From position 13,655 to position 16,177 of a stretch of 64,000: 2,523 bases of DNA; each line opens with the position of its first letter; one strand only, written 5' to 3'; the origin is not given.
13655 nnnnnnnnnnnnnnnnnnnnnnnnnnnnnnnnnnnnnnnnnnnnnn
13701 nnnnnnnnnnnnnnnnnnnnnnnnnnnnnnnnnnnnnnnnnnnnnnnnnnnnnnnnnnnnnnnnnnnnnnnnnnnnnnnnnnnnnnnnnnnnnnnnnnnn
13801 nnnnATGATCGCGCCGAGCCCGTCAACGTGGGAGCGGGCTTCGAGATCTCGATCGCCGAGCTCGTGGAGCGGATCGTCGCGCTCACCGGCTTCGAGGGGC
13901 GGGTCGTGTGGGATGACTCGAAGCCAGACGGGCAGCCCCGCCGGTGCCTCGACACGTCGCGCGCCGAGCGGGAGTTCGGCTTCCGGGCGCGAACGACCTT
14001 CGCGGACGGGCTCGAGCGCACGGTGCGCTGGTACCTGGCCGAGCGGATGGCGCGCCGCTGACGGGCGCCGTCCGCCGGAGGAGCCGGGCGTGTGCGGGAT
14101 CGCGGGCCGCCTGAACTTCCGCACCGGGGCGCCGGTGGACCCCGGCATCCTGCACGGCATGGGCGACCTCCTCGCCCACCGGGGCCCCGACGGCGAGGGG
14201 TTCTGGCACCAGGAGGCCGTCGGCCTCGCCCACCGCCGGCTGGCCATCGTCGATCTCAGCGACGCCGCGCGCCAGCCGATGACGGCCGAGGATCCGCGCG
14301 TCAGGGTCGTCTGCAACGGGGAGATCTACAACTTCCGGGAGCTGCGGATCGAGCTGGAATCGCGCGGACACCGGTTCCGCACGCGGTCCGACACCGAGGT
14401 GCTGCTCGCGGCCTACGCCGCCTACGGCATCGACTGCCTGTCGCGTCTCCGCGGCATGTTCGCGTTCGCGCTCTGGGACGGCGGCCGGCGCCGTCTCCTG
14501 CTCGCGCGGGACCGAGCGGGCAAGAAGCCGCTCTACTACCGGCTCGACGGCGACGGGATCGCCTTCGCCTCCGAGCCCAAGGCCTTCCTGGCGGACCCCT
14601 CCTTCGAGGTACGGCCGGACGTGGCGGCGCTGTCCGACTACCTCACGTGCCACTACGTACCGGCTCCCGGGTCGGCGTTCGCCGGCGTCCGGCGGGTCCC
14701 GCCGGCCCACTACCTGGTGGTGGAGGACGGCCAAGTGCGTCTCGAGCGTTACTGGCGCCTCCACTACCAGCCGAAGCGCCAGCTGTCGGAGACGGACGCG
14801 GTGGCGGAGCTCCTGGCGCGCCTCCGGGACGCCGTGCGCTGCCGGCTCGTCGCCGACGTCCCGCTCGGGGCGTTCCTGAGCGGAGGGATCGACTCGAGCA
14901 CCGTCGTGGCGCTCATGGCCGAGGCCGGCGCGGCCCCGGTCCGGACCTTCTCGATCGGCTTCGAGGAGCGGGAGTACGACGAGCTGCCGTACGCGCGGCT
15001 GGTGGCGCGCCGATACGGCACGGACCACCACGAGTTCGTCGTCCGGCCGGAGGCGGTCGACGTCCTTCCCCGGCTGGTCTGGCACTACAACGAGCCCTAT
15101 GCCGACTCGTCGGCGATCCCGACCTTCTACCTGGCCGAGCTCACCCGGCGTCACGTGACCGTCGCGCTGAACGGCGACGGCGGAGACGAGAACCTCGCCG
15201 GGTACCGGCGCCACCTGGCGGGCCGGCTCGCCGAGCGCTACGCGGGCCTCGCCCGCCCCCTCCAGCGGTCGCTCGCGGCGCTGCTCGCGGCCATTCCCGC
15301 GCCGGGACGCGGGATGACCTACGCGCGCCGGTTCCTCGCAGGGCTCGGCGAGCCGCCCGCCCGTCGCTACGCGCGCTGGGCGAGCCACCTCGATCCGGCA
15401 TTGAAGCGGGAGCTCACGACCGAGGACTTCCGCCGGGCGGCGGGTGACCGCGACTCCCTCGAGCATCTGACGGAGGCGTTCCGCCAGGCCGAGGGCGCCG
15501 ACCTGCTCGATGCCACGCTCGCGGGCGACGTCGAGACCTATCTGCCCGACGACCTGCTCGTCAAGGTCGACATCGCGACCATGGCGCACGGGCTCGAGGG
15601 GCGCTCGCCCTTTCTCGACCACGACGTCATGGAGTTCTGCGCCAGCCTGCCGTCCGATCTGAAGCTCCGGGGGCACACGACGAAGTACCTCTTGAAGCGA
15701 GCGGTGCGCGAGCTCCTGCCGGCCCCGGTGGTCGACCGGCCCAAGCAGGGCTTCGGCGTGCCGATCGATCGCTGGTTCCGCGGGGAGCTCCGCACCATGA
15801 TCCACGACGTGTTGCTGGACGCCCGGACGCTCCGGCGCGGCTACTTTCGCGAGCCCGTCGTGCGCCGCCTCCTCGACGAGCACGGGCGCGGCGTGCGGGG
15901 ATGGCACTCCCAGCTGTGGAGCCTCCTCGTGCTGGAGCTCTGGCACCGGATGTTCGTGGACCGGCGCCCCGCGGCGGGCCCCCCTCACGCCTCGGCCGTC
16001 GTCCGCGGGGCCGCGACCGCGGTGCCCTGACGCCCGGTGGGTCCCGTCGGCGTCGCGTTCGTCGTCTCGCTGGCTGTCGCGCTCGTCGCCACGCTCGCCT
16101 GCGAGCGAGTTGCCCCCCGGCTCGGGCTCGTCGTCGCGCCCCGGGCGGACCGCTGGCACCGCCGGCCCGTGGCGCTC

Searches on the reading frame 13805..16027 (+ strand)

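Call 74: search_protein_families(library=pfam, proteins=[window:13805-16027:+], max_evalue=0.001)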
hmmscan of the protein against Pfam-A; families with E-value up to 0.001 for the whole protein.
window:13805-16027:+ (741 aa): 5 families
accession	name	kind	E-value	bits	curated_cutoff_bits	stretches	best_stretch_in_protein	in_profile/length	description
PF00733.27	Asn_synthase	-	8.4e-108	361.6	21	1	336-715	2-354/354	Asparagine synthase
PF13522.11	GATase_6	-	4.7e-46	156.5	27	1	128-257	1-130/130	Glutamine amidotransferase domain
PF13537.11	GATase_7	-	1.4e-45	154.7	25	1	143-263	1-123/123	Glutamine amidotransferase domain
PF12481.13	DUF3700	-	0.0002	21.4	27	1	211-259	125-173/228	Aluminium induced protein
PF06508.19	QueC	-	0.00028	20.9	22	1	357-411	5-58/210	Queuosine biosynthesis protein QueC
